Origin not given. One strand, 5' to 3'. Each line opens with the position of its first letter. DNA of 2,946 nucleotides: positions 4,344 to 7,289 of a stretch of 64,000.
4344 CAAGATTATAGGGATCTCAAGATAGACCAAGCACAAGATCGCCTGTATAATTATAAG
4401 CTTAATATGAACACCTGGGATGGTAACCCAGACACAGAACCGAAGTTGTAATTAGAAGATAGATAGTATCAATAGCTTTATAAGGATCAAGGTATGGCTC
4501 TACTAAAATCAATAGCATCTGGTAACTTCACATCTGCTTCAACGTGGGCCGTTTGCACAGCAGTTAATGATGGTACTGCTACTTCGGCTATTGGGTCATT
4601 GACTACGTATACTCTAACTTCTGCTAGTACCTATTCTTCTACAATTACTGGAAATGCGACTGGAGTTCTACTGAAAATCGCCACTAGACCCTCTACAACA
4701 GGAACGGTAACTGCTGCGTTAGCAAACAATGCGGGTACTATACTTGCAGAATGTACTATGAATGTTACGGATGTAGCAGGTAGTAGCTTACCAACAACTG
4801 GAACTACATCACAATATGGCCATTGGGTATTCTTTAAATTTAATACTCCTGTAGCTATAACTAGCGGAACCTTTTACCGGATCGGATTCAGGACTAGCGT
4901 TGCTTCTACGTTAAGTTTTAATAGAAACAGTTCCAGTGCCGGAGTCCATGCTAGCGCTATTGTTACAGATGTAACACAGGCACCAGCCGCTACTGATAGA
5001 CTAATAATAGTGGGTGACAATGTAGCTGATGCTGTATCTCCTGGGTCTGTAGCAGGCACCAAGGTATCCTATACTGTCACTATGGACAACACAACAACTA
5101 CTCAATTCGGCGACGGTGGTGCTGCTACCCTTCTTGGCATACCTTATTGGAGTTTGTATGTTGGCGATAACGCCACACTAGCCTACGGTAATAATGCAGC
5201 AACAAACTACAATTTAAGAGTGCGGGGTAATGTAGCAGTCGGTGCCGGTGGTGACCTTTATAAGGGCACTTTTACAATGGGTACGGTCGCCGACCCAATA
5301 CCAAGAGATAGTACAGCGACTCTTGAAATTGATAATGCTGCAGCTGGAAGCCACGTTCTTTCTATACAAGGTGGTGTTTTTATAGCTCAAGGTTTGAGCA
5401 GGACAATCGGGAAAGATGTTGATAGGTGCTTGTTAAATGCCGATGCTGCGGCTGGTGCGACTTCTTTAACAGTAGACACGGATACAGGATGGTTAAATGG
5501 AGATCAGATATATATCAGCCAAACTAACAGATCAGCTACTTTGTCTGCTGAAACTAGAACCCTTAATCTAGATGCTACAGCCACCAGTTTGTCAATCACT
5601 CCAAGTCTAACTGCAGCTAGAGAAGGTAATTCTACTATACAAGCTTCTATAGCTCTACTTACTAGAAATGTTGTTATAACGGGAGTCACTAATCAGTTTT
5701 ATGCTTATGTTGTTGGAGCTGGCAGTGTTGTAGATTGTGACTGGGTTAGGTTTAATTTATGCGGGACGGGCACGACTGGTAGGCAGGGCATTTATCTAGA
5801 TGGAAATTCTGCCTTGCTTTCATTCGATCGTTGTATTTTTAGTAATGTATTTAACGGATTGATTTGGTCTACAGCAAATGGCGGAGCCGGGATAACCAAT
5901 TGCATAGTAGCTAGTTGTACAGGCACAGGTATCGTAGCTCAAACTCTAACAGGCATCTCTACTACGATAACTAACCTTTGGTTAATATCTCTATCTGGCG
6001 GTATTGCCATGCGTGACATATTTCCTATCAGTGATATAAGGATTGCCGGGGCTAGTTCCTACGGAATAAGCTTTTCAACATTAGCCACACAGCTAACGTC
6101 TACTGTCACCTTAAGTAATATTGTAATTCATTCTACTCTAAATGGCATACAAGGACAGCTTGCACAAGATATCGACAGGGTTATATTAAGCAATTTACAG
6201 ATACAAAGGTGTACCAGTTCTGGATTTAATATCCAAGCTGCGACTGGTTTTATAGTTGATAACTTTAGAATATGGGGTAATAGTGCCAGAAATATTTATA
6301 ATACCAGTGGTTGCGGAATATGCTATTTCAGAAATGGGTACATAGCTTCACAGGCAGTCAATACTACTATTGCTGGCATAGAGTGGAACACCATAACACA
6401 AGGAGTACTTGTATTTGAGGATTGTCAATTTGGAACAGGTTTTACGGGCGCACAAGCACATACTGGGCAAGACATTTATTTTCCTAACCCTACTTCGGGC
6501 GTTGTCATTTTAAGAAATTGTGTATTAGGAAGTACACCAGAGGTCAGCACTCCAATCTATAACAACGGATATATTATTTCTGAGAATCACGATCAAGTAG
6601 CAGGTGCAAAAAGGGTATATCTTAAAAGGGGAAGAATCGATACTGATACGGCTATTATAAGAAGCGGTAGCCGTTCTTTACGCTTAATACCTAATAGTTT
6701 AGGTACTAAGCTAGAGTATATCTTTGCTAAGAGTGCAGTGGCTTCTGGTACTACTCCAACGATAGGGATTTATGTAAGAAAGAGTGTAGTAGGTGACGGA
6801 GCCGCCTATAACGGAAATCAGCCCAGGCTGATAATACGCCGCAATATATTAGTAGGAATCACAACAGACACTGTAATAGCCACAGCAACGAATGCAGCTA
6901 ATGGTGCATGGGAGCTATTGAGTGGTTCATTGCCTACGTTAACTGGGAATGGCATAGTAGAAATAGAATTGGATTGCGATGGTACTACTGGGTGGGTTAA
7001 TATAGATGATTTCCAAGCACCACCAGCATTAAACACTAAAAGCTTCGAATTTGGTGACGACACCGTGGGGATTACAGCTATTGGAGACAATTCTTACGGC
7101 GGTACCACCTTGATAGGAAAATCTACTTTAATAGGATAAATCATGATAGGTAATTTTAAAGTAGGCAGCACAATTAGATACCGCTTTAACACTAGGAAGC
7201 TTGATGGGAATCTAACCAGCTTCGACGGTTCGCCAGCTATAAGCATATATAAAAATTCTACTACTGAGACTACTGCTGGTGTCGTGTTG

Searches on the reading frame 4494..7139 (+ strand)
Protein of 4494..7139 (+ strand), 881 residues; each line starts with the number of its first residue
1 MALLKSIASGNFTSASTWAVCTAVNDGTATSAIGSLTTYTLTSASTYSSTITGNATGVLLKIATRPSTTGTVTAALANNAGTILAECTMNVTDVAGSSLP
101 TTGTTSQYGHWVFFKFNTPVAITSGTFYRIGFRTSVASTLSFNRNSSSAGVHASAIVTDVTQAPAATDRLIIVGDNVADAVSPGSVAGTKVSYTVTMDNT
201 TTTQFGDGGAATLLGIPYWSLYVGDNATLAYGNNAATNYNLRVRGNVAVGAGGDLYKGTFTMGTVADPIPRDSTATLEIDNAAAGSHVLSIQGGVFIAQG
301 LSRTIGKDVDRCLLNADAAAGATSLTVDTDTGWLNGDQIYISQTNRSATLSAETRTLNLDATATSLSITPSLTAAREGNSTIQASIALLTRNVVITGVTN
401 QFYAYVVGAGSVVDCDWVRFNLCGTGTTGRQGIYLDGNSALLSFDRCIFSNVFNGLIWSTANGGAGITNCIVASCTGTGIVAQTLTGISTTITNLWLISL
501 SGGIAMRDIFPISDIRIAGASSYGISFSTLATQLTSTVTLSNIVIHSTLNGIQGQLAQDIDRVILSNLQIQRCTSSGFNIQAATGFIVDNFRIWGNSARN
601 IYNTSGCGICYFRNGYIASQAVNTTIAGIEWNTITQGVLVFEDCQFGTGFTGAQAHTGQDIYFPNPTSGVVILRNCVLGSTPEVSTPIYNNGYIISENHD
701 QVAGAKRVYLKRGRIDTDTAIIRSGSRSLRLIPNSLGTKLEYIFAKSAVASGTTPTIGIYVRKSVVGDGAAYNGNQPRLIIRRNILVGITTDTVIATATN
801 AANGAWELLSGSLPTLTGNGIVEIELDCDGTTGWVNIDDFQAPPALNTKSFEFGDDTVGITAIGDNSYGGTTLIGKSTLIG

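Call 9: search_protein_families(library=pfam, proteins=[window:4494-7139:+], max_evalue=0.001)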
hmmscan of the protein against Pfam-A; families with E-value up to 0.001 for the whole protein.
window:4494-7139:+ (881 aa): 2 families
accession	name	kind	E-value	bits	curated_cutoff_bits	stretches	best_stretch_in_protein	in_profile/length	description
PF13229.12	Beta_helix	-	0.00048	20.2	25.9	0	429-483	22-75/158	Right handed beta helix region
PF13313.11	DUF4082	-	0.00064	20.1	28.4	0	49-154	23-111/143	Domain of unknown function (DUF4082)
